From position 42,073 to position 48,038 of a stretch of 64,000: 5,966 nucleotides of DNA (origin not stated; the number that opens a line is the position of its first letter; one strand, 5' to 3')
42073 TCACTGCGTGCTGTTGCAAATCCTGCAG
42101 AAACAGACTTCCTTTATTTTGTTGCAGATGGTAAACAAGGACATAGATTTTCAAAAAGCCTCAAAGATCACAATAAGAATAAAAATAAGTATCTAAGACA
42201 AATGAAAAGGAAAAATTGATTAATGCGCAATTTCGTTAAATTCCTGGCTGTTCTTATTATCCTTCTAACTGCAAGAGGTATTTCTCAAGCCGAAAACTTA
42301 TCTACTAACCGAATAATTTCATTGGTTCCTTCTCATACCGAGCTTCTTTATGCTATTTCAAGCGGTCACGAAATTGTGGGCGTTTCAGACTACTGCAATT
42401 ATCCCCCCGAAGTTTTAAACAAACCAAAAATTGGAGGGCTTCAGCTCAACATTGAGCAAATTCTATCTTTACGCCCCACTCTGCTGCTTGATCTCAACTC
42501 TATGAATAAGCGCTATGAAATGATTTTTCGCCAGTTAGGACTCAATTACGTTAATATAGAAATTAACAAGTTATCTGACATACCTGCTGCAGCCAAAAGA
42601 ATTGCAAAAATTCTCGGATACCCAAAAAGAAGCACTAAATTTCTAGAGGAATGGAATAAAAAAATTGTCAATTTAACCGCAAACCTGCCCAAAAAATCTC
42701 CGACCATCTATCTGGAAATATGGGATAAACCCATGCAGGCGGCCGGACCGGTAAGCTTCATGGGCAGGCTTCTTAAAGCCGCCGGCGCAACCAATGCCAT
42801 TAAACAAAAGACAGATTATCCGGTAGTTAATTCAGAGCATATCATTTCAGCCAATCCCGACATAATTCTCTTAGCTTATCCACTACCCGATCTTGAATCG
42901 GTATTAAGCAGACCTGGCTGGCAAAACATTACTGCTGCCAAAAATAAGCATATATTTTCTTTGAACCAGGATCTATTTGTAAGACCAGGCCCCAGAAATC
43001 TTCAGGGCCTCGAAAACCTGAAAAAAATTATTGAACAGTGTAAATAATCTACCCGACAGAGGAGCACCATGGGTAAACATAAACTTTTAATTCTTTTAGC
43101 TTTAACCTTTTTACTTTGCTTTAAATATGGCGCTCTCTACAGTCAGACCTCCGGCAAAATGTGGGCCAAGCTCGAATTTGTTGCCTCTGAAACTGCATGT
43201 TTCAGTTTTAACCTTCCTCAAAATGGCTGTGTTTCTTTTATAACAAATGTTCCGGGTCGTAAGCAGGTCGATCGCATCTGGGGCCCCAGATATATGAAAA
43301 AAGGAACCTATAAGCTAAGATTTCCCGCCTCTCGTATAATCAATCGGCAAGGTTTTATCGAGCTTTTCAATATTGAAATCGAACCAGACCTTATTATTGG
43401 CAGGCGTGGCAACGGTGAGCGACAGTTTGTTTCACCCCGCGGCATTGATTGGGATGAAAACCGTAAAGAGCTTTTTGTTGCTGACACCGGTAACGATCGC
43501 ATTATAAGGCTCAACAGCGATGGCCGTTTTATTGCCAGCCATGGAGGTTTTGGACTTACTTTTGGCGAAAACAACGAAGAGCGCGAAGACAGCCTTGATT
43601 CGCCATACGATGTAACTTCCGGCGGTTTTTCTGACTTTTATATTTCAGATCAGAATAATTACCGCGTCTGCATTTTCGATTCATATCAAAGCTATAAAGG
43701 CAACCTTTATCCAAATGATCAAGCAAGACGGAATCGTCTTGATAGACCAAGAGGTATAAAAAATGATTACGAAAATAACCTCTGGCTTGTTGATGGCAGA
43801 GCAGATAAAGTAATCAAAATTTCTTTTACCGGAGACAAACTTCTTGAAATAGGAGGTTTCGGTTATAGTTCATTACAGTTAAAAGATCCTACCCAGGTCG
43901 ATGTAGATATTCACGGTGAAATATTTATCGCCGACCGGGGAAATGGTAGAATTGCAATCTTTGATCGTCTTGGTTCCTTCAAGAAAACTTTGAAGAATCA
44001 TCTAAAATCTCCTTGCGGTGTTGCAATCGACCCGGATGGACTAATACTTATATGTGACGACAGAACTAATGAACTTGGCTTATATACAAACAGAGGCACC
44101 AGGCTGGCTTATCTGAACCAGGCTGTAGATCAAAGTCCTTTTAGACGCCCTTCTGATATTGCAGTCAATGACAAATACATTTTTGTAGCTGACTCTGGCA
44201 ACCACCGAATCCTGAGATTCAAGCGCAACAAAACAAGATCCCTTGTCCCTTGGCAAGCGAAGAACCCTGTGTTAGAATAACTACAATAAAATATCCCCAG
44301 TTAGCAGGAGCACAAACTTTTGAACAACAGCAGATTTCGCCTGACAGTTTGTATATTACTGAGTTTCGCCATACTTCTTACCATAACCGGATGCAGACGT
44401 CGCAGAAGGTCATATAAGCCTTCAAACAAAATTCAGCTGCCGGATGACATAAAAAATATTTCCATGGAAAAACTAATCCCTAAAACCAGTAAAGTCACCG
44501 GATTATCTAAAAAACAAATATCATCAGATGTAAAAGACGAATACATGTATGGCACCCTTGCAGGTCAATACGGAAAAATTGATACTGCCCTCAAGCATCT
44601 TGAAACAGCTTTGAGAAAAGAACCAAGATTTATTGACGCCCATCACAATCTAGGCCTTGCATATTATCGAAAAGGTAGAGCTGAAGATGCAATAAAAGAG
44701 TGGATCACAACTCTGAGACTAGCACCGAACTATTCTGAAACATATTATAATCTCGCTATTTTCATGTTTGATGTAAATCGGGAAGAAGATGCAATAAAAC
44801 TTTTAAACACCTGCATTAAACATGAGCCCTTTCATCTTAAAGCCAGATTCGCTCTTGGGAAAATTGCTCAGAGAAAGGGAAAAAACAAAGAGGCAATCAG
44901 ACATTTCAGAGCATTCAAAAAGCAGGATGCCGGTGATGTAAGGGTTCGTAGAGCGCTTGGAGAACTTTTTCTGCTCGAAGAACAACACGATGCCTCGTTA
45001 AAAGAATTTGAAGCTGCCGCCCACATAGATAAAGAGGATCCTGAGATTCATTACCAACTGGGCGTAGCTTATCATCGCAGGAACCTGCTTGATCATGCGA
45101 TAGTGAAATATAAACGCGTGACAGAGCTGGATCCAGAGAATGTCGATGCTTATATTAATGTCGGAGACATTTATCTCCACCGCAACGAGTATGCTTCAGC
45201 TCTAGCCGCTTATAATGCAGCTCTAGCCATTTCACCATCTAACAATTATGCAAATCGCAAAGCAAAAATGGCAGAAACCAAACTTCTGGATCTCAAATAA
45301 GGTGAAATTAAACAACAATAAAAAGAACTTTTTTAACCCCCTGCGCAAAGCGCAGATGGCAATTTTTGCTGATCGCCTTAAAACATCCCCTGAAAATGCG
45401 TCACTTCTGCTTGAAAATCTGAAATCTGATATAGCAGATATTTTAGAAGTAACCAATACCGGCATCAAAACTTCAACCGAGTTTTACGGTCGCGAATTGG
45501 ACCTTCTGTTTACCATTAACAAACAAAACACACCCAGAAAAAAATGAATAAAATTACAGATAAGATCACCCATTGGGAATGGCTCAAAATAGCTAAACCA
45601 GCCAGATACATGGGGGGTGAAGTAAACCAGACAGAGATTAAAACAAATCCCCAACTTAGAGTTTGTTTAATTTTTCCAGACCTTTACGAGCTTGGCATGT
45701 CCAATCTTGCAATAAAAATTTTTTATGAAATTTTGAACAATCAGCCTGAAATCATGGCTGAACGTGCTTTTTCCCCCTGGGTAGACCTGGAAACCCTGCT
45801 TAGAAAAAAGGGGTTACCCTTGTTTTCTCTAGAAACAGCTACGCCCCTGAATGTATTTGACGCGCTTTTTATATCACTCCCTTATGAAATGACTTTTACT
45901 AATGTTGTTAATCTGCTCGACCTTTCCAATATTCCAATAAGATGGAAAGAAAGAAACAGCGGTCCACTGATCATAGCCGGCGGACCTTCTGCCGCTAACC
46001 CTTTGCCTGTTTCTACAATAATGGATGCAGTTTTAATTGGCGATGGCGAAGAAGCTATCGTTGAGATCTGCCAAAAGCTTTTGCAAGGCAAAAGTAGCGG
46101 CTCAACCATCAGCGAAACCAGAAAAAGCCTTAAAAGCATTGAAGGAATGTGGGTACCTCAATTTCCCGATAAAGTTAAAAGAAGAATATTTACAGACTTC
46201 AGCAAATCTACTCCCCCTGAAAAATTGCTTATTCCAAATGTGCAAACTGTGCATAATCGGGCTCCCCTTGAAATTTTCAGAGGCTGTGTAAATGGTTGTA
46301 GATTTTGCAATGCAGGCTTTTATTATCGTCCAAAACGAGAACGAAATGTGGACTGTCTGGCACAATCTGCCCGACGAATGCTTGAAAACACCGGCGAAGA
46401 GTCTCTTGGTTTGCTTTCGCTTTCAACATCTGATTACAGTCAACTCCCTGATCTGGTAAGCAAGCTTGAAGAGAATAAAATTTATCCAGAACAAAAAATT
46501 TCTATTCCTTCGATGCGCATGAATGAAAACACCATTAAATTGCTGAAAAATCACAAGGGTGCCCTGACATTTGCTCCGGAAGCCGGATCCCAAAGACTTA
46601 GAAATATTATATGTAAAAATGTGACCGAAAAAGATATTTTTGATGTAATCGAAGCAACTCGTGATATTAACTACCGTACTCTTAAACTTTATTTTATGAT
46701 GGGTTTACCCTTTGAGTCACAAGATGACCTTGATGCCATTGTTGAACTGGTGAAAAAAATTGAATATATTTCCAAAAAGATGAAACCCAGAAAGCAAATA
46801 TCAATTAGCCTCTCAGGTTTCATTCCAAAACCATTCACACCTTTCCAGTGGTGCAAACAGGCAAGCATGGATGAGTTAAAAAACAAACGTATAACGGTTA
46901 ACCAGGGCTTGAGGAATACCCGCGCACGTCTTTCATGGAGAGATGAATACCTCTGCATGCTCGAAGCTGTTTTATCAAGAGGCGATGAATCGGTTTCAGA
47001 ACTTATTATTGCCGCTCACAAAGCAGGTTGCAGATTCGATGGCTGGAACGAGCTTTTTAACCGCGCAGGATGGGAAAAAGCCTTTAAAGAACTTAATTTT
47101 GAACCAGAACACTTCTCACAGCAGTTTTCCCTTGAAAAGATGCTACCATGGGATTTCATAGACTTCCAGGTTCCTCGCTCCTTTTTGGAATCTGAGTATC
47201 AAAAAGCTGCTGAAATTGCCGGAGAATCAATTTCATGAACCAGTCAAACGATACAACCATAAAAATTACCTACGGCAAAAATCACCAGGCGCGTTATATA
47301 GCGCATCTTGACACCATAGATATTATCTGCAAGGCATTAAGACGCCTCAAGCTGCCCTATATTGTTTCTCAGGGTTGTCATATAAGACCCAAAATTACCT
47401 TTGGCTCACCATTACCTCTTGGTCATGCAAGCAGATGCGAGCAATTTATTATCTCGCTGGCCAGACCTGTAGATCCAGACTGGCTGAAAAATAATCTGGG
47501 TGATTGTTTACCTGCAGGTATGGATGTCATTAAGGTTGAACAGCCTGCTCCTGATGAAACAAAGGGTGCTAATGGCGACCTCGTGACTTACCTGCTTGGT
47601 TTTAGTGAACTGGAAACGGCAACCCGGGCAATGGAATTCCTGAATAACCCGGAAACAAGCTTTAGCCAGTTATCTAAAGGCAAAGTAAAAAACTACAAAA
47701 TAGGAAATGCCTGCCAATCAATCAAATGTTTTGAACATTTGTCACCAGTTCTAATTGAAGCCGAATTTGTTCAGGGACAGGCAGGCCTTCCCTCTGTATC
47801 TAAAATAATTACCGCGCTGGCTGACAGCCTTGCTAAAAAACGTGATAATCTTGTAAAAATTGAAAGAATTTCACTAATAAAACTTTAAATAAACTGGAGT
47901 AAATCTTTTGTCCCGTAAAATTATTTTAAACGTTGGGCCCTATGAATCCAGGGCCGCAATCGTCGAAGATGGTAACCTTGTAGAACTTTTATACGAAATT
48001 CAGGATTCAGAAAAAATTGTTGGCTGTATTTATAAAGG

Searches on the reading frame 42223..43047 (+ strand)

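Call 8: search_protein_families(library=pfam, proteins=[window:42223-43047:+], max_evalue=0.00001)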
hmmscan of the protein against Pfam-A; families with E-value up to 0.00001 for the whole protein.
window:42223-43047:+ (274 aa): 1 family
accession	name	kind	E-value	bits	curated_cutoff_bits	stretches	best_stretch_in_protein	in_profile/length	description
PF01497.23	Peripla_BP_2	-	3.9e-29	102.2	27.5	1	31-250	1-234/235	Periplasmic binding protein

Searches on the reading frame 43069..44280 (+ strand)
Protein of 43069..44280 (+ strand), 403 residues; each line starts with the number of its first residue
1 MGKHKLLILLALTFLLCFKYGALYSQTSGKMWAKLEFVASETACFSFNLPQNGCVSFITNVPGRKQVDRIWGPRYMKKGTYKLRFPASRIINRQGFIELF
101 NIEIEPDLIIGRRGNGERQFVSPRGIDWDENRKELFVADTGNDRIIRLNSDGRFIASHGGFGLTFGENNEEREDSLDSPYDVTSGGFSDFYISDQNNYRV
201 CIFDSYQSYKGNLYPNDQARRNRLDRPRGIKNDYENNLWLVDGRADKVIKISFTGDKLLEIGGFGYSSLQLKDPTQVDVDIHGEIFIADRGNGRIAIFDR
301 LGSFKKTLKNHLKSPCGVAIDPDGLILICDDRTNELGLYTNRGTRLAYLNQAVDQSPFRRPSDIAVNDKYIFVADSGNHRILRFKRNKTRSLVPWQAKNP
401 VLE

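Call 8: search_protein_families(library=pfam, proteins=[window:43069-44280:+], max_evalue=0.00001)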
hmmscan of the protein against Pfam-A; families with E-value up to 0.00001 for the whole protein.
window:43069-44280:+ (403 aa): 2 families
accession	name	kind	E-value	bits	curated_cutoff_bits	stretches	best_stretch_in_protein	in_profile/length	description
PF01436.27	NHL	-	1.5e-18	66.3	20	0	358-384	1-28/28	NHL repeat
PF25021.1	TEN_NHL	-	3.2e-06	26.8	27.1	0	300-331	129-160/357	Teneurin NHL domain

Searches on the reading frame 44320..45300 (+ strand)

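Call 9: search_protein_families(library=pfam, proteins=[window:44320-45300:+], max_evalue=0.00001)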
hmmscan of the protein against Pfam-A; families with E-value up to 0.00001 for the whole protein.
window:44320-45300:+ (326 aa): 19 families
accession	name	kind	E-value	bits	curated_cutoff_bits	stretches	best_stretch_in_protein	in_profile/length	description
PF13414.12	TPR_11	-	6.4e-35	119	26.8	3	85-119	8-42/42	TPR repeat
PF07719.23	TPR_2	-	3.2e-31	105.3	27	1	276-308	2-34/34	Tetratricopeptide repeat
PF13432.12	TPR_16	-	3.1e-28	98.3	32.7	2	246-308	2-64/65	Tetratricopeptide repeat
PF00515.34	TPR_1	-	2e-27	94.3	27.8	1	276-308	2-34/34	Tetratricopeptide repeat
PF13431.12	TPR_17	-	3.4e-25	86.6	24.4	0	264-295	2-33/34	Tetratricopeptide repeat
PF14559.12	TPR_19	-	3.6e-23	82.1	25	1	85-143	5-62/68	Tetratricopeptide repeat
PF13428.12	TPR_14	-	2.8e-19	68.1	23.5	0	276-309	2-35/44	Tetratricopeptide repeat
PF13181.12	TPR_8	-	8.6e-18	63.4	25.7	0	276-308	2-34/34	Tetratricopeptide repeat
PF13424.12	TPR_12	-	4.4e-16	59.3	30.1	0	106-166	4-72/77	Tetratricopeptide repeat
PF23914.1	TPR_CcmH_CycH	-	3.5e-12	46.9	42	0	212-309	55-155/158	Cytochrome c-type biogenesis protein H TPR domain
PF14561.12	TPR_20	-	4.5e-12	46.6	25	0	90-138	7-55/90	Tetratricopeptide repeat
PF24575.1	TPR_Slam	-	2.2e-10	41.3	35.2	0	175-230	49-104/104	Surface lipoprotein assembly modifier, N-terminal TPR repeats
PF13371.12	TPR_9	-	1.2e-09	38.5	35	0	250-312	4-66/73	Tetratricopeptide repeat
PF13176.12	TPR_7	-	1.9e-09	37.3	27.9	0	277-306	1-30/36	Tetratricopeptide repeat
PF13174.12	TPR_6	-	3.9e-09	37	26.3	0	175-202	2-29/33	Tetratricopeptide repeat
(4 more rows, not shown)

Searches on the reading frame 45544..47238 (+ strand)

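Call 9: search_protein_families(library=pfam, proteins=[window:45544-47238:+], max_evalue=0.00001)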
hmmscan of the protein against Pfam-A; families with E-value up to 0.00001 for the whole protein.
window:45544-47238:+ (564 aa): 2 families
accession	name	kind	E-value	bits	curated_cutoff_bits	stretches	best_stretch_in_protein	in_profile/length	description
PF19864.5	Radical_SAM_N2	-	1.6e-48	164.4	29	1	57-205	2-151/151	Radical SAM proteins, N-terminal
PF04055.27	Radical_SAM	-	5.3e-18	66.2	29.5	1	243-403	2-166/166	Radical SAM superfamily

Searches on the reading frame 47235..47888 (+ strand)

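Call 9: search_protein_families(library=pfam, proteins=[window:47235-47888:+], max_evalue=0.00001)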
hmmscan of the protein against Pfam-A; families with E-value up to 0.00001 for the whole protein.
window:47235-47888:+ (217 aa): 1 family
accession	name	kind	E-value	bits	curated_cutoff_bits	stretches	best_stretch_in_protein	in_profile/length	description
PF10105.14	DUF2344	-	6.7e-26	91.7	23.8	1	9-178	2-166/176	Uncharacterized protein conserved in bacteria (DUF2344)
